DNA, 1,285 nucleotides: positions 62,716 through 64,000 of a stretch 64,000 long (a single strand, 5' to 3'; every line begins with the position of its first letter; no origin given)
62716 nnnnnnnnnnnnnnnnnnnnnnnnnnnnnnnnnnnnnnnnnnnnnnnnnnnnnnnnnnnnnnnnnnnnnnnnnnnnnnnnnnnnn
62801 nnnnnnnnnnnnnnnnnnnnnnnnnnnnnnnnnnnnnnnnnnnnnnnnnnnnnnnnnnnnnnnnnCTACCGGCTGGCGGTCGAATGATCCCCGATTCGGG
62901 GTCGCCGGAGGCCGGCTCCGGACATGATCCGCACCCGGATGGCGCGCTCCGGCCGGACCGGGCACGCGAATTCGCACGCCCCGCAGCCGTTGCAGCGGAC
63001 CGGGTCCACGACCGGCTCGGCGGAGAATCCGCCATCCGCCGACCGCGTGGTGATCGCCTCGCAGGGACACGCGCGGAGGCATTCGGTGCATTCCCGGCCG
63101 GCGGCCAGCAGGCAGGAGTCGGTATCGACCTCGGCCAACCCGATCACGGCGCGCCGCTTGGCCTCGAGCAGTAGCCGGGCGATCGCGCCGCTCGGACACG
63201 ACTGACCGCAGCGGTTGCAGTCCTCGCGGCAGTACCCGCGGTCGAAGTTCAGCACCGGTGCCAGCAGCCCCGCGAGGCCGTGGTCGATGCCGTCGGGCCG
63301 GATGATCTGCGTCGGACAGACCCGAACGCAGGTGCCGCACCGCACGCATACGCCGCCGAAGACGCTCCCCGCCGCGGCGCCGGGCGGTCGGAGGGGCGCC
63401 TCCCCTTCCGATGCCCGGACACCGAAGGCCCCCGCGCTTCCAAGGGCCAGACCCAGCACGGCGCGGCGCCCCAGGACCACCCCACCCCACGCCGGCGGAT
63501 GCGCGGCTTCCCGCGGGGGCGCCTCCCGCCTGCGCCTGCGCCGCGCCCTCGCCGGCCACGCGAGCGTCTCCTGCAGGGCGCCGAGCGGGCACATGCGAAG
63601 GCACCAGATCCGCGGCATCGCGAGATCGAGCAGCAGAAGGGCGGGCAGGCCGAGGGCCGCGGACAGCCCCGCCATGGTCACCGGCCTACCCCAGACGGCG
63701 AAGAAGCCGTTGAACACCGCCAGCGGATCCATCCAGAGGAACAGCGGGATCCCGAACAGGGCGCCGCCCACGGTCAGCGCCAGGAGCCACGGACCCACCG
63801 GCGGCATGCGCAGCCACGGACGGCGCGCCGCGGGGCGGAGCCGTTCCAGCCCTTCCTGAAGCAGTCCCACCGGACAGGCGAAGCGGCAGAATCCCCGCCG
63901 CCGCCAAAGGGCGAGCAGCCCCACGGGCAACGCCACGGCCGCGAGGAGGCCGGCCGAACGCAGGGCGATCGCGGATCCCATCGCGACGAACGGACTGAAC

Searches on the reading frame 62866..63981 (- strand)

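Call 81: search_protein_families(library=pfam, proteins=[window:62866-63981:-], max_evalue=0.0001)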
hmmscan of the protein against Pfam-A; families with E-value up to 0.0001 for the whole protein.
window:62866-63981:- (371 aa): 10 families
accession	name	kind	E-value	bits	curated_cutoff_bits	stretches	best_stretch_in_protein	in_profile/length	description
PF12838.12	Fer4_7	-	2.2e-15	57.3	27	2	212-266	2-52/52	4Fe-4S dicluster domain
PF12801.12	Fer4_5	-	1.6e-13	50.8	22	2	12-51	5-44/48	4Fe-4S binding domain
PF12837.12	Fer4_6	-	2.3e-13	49.8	25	1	323-342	2-21/24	4Fe-4S binding domain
PF00037.32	Fer4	-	1.5e-12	47.2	21.1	1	323-342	1-20/24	4Fe-4S binding domain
PF13484.11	Fer4_16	-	6.7e-12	46.4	30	0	212-230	2-20/66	4Fe-4S double cluster binding domain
PF13187.11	Fer4_9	-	1.5e-11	44.5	27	1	212-267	2-52/52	4Fe-4S dicluster domain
PF13237.11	Fer4_10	-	8.8e-09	35.6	25.5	0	211-224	8-21/53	4Fe-4S dicluster domain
PF14697.11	Fer4_21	-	9.4e-06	26.1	35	0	283-342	1-53/59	4Fe-4S dicluster domain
PF12798.12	Fer4_3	-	1.4e-05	26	27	0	212-225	1-14/15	4Fe-4S binding domain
PF25160.1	LdpA_Fe-S-bd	-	1.4e-05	25.2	27.6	0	298-343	5-41/49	LdpA Fe-S cluster-binding domain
